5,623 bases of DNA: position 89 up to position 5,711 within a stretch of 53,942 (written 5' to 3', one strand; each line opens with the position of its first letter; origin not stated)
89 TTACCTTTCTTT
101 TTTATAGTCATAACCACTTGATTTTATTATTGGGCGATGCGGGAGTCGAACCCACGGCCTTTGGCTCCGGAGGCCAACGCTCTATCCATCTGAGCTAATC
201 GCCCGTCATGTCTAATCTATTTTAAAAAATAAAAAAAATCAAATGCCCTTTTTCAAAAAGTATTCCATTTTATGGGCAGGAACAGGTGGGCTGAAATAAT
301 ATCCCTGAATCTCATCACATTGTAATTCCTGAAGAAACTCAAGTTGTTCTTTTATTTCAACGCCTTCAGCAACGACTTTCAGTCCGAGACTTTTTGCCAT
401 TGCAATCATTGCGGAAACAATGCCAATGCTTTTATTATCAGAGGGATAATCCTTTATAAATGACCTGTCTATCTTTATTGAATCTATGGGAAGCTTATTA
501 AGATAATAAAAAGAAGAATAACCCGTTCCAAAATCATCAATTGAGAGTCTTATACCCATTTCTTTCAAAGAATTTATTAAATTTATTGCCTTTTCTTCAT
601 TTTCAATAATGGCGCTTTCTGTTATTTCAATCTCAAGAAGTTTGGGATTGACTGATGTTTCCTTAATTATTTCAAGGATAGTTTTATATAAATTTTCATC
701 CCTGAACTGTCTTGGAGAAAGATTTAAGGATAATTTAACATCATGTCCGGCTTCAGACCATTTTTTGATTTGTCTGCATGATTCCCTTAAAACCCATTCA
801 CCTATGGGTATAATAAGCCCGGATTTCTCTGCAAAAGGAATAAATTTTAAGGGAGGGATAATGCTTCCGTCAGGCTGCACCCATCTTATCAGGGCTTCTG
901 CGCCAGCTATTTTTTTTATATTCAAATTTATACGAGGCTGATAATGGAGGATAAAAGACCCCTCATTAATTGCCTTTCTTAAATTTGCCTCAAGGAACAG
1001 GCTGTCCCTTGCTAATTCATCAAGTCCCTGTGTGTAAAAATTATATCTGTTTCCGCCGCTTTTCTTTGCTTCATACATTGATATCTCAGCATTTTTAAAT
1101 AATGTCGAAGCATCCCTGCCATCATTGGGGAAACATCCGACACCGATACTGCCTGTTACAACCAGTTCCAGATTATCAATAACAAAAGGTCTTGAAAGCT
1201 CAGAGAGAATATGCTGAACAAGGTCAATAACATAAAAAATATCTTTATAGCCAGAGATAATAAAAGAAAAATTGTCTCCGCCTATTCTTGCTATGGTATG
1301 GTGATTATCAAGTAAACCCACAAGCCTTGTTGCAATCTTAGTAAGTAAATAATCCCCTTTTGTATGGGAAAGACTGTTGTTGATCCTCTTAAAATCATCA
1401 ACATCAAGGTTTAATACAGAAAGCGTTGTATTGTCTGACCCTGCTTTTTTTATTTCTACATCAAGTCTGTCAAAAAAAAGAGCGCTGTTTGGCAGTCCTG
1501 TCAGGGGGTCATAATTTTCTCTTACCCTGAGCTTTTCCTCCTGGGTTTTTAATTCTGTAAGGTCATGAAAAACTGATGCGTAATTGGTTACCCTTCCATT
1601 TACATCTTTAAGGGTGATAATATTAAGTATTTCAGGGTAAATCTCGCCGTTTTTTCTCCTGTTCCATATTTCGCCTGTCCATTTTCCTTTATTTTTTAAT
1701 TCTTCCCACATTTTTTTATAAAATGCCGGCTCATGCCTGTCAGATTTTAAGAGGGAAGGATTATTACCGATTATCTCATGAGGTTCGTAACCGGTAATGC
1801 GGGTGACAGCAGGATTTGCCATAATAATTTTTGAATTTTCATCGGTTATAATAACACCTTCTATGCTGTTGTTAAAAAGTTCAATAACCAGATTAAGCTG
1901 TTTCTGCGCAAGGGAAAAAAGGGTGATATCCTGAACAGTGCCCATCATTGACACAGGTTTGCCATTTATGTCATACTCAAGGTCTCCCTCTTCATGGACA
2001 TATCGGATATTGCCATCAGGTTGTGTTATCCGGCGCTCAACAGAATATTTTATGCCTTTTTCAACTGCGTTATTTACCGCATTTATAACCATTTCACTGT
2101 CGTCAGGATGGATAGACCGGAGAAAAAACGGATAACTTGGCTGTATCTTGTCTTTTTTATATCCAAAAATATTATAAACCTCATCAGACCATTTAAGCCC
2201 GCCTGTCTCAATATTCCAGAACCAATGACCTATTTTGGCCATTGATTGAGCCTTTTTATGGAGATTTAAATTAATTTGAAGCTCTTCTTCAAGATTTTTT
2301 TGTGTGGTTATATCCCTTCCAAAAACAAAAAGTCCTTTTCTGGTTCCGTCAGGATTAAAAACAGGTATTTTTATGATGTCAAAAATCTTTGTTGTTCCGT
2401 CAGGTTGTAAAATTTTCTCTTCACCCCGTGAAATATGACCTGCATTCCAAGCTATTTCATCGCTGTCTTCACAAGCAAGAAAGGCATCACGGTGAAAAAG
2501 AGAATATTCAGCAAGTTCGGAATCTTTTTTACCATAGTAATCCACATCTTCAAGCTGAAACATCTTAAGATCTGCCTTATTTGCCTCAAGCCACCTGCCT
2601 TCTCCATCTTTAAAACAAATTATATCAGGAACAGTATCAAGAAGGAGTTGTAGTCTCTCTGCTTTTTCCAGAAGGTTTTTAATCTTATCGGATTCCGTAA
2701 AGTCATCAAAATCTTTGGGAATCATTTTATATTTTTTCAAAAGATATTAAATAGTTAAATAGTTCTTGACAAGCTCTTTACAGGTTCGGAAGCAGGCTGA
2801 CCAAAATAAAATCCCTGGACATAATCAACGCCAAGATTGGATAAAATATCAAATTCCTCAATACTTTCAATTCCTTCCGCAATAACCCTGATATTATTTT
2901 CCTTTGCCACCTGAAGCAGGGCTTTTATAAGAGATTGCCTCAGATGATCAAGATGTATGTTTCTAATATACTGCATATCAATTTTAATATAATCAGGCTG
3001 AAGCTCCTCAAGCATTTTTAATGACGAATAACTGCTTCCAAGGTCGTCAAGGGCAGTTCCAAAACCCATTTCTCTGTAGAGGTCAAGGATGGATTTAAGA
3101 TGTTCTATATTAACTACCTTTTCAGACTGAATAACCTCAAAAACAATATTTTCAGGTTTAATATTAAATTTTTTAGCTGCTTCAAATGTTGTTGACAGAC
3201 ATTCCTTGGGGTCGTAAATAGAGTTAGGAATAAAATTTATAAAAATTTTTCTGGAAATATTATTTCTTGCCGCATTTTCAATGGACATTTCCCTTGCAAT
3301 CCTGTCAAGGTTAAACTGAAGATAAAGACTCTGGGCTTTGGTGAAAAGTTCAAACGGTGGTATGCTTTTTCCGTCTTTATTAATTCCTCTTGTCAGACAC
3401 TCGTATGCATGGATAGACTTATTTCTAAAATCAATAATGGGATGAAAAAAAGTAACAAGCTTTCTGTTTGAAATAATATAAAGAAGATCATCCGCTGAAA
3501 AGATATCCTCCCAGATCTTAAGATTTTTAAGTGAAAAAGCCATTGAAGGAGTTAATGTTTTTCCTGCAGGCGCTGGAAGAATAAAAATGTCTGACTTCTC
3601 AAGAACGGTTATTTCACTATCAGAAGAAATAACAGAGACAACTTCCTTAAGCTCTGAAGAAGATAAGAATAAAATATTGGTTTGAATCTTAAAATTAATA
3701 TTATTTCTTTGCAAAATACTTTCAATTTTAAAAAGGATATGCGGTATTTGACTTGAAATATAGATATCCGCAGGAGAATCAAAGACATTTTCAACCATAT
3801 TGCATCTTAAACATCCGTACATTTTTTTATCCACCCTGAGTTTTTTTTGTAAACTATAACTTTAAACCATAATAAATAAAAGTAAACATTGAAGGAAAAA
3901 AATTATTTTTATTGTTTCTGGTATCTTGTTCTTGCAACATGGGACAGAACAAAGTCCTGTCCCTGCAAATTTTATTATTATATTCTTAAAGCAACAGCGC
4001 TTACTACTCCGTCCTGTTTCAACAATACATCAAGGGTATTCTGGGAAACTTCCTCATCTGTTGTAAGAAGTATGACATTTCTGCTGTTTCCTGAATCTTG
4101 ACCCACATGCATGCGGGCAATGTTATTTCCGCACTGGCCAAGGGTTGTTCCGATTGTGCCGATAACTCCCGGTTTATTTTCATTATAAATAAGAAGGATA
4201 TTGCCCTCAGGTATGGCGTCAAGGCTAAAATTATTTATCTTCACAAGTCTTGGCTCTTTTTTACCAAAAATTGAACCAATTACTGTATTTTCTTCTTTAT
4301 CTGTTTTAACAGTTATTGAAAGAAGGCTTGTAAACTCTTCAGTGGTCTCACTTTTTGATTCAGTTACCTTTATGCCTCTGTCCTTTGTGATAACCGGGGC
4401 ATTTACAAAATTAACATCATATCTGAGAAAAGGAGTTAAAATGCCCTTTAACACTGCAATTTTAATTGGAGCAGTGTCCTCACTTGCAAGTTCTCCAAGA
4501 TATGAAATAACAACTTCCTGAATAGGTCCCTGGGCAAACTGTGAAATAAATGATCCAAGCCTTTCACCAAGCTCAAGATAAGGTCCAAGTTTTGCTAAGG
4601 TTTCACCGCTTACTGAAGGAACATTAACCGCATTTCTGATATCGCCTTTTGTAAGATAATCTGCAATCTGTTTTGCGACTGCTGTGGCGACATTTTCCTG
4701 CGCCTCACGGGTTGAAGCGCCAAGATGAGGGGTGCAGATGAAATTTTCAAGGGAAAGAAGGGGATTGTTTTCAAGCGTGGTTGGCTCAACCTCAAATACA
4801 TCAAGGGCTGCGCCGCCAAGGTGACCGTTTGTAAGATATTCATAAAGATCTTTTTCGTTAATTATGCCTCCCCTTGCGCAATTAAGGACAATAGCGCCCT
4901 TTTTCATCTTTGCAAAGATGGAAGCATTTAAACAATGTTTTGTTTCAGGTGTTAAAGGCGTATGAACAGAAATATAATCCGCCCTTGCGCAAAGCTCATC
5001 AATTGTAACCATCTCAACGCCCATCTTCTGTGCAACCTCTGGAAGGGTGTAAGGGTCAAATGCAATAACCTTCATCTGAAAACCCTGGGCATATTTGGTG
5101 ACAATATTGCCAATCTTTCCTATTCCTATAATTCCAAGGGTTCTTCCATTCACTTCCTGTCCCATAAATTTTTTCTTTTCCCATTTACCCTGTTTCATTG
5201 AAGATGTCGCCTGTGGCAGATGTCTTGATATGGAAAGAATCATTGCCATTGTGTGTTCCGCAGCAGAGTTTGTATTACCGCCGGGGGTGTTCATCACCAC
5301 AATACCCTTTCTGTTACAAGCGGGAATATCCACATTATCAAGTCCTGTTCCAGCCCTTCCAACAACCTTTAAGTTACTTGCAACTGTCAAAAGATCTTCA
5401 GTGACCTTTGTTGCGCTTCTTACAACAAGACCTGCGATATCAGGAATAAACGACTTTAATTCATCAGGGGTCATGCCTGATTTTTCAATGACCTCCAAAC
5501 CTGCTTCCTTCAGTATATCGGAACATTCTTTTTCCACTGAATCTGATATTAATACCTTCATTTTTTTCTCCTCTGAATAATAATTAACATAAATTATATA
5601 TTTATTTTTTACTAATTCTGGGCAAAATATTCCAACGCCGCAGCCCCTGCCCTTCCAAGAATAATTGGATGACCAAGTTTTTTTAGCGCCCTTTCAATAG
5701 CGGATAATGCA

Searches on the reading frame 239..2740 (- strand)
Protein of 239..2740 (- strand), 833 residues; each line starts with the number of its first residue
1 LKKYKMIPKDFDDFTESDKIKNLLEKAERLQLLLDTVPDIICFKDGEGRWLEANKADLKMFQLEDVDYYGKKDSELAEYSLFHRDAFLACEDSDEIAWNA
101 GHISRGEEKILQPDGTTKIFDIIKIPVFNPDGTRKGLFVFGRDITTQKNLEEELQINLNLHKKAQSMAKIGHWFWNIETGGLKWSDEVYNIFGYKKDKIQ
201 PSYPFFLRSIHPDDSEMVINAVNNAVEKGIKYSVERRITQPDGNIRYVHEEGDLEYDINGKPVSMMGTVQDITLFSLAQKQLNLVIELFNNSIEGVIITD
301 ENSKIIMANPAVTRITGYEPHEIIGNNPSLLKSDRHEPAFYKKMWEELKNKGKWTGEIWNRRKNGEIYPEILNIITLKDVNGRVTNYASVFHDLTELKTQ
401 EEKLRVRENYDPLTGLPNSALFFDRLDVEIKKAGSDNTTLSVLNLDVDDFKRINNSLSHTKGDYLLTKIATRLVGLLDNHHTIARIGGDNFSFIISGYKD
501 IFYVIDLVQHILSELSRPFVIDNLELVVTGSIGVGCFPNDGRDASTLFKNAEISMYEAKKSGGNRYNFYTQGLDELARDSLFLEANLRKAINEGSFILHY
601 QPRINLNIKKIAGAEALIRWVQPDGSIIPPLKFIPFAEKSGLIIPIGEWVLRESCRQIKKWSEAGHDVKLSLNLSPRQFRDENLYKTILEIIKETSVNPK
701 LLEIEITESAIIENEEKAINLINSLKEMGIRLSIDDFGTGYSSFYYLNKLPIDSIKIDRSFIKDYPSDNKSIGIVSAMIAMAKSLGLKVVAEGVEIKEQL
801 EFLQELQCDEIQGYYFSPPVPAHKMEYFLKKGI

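Call 67: search_protein_families(library=pfam, proteins=[window:239-2740:-], max_evalue=0.00001)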
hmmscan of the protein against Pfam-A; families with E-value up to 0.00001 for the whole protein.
window:239-2740:- (833 aa): 7 families
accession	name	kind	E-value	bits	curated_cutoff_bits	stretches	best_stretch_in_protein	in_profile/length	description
PF00563.25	EAL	-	1.9e-79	266.8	31.3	1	585-819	2-236/236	EAL domain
PF00990.26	GGDEF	-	6.8e-37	127.2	23.8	1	409-565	2-161/161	Diguanylate cyclase, GGDEF domain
PF08447.18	PAS_3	-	2e-30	105.3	25.6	2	182-269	2-89/89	PAS fold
PF13426.13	PAS_9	-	2e-29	102.3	27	1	294-396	2-103/103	PAS domain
PF00989.32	PAS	-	1.7e-27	96.1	22.6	2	288-393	6-112/113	PAS fold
PF08448.16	PAS_4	-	7.7e-22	78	23.1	2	34-148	1-109/110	PAS fold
PF13188.13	PAS_8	-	2.2e-11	43.7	21.8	1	288-327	6-42/65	PAS domain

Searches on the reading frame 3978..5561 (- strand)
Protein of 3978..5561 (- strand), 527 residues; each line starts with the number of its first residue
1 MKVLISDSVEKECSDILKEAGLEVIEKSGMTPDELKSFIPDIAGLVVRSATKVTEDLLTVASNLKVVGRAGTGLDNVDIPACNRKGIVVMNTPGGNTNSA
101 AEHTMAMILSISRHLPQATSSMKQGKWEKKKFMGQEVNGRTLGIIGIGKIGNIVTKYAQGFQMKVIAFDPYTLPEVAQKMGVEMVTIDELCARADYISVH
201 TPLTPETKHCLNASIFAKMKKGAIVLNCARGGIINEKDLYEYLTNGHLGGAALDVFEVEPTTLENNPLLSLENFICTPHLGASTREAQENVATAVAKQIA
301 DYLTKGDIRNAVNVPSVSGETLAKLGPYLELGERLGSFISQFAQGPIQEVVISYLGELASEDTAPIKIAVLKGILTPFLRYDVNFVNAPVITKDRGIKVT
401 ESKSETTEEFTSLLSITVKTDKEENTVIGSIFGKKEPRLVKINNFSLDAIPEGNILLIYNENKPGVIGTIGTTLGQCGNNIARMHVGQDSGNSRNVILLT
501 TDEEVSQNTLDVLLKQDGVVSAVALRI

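Call 67: search_protein_families(library=pfam, proteins=[window:3978-5561:-], max_evalue=0.00001)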
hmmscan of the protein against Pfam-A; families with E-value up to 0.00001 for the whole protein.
window:3978-5561:- (527 aa): 3 families
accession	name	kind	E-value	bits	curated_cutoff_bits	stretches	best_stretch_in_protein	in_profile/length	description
PF02826.25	2-Hacid_dh_C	-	8.9e-64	214.6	25.1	1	105-281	1-178/178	D-isomer specific 2-hydroxyacid dehydrogenase, NAD binding domain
PF00389.36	2-Hacid_dh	-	3.6e-38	130.7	24.6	1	3-313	1-134/134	D-isomer specific 2-hydroxyacid dehydrogenase, catalytic domain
PF19304.4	PGDH_inter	-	1.6e-37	128.7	27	1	324-443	1-119/119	D-3-phosphoglycerate dehydrogenase intervening domain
